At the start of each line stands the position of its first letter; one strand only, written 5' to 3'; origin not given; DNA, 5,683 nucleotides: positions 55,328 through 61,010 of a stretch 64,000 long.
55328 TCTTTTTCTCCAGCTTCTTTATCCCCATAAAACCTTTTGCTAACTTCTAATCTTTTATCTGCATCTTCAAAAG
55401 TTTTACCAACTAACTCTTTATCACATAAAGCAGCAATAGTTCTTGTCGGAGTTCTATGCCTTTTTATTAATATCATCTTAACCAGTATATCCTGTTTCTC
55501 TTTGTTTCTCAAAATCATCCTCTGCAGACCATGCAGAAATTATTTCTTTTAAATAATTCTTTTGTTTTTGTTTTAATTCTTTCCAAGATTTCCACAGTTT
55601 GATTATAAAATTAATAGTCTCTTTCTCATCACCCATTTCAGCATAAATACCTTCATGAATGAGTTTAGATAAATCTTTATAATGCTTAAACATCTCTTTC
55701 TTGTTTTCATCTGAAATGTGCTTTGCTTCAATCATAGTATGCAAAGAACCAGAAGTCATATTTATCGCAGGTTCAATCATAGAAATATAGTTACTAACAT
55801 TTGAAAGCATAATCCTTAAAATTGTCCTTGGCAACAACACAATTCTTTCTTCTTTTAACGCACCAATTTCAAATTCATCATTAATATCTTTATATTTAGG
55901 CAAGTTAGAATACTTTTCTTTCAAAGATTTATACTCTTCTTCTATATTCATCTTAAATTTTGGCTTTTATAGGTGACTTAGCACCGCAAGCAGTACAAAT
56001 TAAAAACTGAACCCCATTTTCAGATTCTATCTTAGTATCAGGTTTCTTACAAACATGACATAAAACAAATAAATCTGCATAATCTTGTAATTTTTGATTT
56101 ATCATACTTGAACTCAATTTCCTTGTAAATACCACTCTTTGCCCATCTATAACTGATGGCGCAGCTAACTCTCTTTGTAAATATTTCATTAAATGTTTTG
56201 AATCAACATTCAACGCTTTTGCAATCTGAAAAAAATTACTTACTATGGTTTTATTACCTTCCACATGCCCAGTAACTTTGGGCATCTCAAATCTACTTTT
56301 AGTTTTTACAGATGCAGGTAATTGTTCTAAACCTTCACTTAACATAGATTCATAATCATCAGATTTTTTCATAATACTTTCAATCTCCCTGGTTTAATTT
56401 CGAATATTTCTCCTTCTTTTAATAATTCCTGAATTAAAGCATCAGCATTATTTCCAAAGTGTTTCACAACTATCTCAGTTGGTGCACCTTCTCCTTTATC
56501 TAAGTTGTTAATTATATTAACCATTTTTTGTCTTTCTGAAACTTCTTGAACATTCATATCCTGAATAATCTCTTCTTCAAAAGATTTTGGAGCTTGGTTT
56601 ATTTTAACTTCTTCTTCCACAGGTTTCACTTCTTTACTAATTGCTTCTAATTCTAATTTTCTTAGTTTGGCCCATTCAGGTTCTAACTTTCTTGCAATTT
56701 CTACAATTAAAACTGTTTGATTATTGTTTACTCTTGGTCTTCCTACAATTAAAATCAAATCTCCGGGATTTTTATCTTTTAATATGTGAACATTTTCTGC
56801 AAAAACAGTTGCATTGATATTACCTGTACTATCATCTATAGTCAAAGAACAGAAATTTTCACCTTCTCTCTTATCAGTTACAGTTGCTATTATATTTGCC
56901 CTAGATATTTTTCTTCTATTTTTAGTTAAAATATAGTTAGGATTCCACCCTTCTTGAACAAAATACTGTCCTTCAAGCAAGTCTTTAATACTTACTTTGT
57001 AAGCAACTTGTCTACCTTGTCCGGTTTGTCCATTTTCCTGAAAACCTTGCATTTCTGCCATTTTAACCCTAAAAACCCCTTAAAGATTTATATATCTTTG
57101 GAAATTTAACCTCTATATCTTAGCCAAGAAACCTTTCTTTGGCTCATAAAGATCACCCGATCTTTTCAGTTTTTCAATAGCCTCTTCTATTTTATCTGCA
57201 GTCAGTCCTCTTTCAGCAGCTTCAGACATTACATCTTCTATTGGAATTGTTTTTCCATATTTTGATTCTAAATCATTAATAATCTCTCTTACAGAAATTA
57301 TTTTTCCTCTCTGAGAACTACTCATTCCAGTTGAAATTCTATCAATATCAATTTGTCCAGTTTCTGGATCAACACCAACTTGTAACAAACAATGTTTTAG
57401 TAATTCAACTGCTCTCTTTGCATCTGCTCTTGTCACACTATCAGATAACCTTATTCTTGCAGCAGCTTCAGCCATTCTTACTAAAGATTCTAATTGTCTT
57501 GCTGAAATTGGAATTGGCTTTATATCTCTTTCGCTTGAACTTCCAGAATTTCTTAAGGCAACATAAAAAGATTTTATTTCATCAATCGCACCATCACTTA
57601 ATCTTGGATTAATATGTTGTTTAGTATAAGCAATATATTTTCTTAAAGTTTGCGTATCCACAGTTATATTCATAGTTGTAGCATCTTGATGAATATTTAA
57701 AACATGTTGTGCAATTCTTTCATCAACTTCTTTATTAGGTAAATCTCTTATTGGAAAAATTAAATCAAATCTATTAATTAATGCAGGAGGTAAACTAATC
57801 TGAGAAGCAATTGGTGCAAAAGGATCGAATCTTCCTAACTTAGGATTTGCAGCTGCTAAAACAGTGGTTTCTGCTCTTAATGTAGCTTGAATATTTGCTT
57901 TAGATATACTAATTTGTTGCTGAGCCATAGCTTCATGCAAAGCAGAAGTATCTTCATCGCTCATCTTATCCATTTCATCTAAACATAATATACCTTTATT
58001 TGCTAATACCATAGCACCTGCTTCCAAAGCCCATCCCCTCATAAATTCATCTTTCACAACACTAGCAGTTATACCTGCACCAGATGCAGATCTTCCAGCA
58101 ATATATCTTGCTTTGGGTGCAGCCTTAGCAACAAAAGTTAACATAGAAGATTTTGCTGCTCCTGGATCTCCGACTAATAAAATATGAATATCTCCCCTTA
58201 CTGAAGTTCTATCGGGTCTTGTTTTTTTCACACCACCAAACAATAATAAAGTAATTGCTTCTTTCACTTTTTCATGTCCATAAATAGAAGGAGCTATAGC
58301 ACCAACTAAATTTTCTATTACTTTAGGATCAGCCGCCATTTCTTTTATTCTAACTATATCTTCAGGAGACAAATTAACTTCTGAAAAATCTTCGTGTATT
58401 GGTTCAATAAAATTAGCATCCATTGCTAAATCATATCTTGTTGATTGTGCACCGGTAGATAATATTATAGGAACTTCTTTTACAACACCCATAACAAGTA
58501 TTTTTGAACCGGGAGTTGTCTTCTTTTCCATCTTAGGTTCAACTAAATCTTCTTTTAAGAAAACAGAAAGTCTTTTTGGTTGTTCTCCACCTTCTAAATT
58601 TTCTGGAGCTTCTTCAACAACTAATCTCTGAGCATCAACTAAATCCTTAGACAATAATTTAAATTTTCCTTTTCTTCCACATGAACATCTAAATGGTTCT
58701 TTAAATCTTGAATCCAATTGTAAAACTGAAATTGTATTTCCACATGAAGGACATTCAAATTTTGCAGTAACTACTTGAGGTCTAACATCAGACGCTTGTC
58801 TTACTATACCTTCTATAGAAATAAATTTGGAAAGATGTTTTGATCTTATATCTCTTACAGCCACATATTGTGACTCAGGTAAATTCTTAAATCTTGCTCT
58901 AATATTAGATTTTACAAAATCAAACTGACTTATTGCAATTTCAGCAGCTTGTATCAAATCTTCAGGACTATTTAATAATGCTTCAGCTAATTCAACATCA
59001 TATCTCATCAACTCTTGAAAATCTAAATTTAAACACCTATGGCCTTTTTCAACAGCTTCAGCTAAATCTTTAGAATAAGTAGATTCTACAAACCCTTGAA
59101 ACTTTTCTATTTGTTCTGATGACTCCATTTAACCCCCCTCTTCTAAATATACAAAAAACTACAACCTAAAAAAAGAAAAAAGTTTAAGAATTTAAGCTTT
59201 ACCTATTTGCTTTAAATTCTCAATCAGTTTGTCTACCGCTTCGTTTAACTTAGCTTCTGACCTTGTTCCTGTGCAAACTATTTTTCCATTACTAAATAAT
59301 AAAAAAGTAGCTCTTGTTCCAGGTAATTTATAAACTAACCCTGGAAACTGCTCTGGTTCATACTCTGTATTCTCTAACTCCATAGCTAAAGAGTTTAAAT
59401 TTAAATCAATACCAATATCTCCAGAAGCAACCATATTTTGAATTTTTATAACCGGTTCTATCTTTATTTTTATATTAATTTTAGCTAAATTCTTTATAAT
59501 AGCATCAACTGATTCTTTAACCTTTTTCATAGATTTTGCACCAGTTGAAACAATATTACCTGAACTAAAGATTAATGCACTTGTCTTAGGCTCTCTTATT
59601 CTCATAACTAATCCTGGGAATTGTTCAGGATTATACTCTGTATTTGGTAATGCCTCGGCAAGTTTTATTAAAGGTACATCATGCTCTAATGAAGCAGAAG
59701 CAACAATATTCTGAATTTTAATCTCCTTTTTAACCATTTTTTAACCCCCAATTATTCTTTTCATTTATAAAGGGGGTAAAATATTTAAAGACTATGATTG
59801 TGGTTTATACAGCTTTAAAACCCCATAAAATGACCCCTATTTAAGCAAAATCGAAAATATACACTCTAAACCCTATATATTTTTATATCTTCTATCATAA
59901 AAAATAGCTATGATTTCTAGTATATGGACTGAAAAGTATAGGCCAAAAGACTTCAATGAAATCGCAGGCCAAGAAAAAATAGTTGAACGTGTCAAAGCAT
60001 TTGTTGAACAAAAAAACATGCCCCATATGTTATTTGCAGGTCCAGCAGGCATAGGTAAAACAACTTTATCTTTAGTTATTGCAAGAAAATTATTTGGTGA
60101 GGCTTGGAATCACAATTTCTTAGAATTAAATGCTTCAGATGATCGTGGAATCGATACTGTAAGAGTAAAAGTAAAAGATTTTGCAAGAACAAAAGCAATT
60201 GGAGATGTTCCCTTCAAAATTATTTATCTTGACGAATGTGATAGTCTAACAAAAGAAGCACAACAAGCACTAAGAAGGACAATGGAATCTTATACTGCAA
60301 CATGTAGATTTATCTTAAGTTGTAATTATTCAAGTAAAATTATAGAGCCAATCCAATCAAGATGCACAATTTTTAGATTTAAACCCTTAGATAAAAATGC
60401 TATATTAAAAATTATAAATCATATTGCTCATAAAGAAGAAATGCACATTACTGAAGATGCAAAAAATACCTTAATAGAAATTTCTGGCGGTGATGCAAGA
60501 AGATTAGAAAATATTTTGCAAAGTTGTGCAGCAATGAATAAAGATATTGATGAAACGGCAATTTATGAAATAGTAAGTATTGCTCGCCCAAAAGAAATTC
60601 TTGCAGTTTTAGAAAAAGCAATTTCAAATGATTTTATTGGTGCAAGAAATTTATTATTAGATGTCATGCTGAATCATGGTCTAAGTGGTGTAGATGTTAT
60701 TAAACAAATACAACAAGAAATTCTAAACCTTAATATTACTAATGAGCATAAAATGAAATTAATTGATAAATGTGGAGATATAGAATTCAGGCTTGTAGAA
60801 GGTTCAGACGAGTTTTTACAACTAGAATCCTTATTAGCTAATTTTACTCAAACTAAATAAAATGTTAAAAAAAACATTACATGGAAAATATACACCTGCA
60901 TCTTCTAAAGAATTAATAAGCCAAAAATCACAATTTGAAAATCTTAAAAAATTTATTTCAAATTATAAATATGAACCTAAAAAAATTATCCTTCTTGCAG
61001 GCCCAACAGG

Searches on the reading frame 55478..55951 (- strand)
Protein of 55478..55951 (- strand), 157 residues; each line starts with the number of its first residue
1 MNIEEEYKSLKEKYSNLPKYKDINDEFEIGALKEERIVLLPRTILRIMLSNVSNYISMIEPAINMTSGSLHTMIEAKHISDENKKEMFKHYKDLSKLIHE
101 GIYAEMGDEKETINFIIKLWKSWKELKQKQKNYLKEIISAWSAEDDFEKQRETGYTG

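Call 83: search_protein_families(library=pfam, max_evalue=0.05, proteins=[window:55478-55951:-])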
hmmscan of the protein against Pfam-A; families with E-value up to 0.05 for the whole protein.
window:55478-55951:- (157 aa): 2 families
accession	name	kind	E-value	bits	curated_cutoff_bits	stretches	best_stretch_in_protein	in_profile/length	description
PF11563.14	Protoglobin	-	0.03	14.8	25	0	91-154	29-91/158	Protoglobin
PF17839.6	CNP_C_terminal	-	0.036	15.2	27.8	0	65-139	34-103/108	C-terminal domain of cyclic nucleotide phosphodiesterase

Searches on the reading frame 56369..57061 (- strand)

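Call 38: search_protein_families(library=pfam, max_evalue=0.001, proteins=[window:56369-57061:-])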
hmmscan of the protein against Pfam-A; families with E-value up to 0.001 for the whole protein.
window:56369-57061:- (230 aa): 1 family
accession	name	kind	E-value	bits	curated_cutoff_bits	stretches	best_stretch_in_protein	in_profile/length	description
PF01336.31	tRNA_anti-codon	-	6.4e-09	36.1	27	1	57-120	3-69/75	OB-fold nucleic acid binding domain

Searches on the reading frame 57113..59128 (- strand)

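Call 38: search_protein_families(library=pfam, max_evalue=0.001, proteins=[window:57113-59128:-])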
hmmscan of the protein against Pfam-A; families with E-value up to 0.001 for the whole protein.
window:57113-59128:- (671 aa): 9 families
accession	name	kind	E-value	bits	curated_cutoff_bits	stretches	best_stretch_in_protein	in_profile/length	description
PF00493.29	MCM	-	6.7e-90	300.5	23.3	1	259-480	3-224/224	MCM P-loop domain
PF17855.7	MCM_lid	-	1.1e-26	93.6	27.4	1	494-581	2-87/87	MCM AAA-lid domain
PF17207.9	MCM_OB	-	3.1e-25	88.8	24.8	1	91-219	2-125/126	MCM OB domain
PF01078.27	Mg_chelatase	-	3.9e-10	39.9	20.3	1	368-429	97-158/207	Magnesium chelatase, subunit ChlI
PF21120.3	MCM_WH_arc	-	4.4e-09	36.7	26.1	1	609-668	2-62/63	Archaeal MCM, winged-helix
PF14551.11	MCM_N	-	1.4e-07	32.3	24.9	1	10-69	11-72/95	MCM N-terminal domain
PF07726.17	AAA_3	-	4.8e-06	26.9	27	1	315-429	1-112/131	ATPase family associated with various cellular activities (AAA)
PF07728.20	AAA_5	-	7.2e-06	26.5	22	1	315-430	1-124/139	AAA domain (dynein-related subfamily)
PF00004.35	AAA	-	6.8e-05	23.8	21.2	1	316-429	1-110/131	ATPase family associated with various cellular activities (AAA)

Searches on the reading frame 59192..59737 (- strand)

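Call 38: search_protein_families(library=pfam, max_evalue=0.001, proteins=[window:59192-59737:-])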
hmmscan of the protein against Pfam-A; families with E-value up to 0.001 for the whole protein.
window:59192-59737:- (181 aa): 1 family
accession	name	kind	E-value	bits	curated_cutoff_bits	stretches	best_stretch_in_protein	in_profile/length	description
PF00352.27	TBP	-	3.7e-61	203.4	22.9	2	97-177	2-84/85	Transcription factor TFIID (or TATA-binding protein, TBP)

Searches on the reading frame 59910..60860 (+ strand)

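Call 38: search_protein_families(library=pfam, max_evalue=0.001, proteins=[window:59910-60860:+])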
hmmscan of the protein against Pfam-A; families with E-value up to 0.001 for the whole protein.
window:59910-60860:+ (316 aa): 13 families
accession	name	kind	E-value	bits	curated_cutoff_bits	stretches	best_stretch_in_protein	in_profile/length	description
PF08542.16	Rep_fac_C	-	5.8e-19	68.7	23.6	1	226-310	2-87/88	Replication factor C C-terminal domain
PF00004.35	AAA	-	4.6e-15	56.7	21.2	1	40-159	1-130/131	ATPase family associated with various cellular activities (AAA)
PF13177.12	DNA_pol3_delta2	-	3.2e-13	50.4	27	1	80-160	82-160/161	DNA polymerase III, delta subunit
PF05496.18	RuvB_N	-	8.3e-10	39.1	27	1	11-61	2-57/159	Holliday junction DNA helicase RuvB P-loop domain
PF25361.1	AAA_lid_RFC1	-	2.4e-06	27.3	34.9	1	164-215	3-54/59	RFC1-like, AAA+ ATPase lid domain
PF01637.24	ATPase_2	-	3.9e-05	24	33.2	0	102-201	120-224/225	ATPase domain predominantly from Archaea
PF04851.21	ResIII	-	4e-05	24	22.5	1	20-71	7-57/164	Type III restriction enzyme, res subunit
PF03215.21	Rad17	-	4.5e-05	23.9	23.8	1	5-61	8-69/186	Rad17 P-loop domain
PF16193.11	AAA_assoc_2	-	4.7e-05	24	34.3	1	175-212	2-39/81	AAA C-terminal domain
PF13173.12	AAA_14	-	6.7e-05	23.3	27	1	40-153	5-116/129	AAA domain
PF01078.27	Mg_chelatase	-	0.00015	21.6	20.3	0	14-73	1-57/207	Magnesium chelatase, subunit ChlI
PF25199.1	nSTAND_NTPase5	-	0.00029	21.1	34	1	22-140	26-134/145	Novel STAND NTPase 5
PF07724.20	AAA_2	-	0.00051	20.6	27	0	38-129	4-103/166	AAA domain (Cdc48 subfamily)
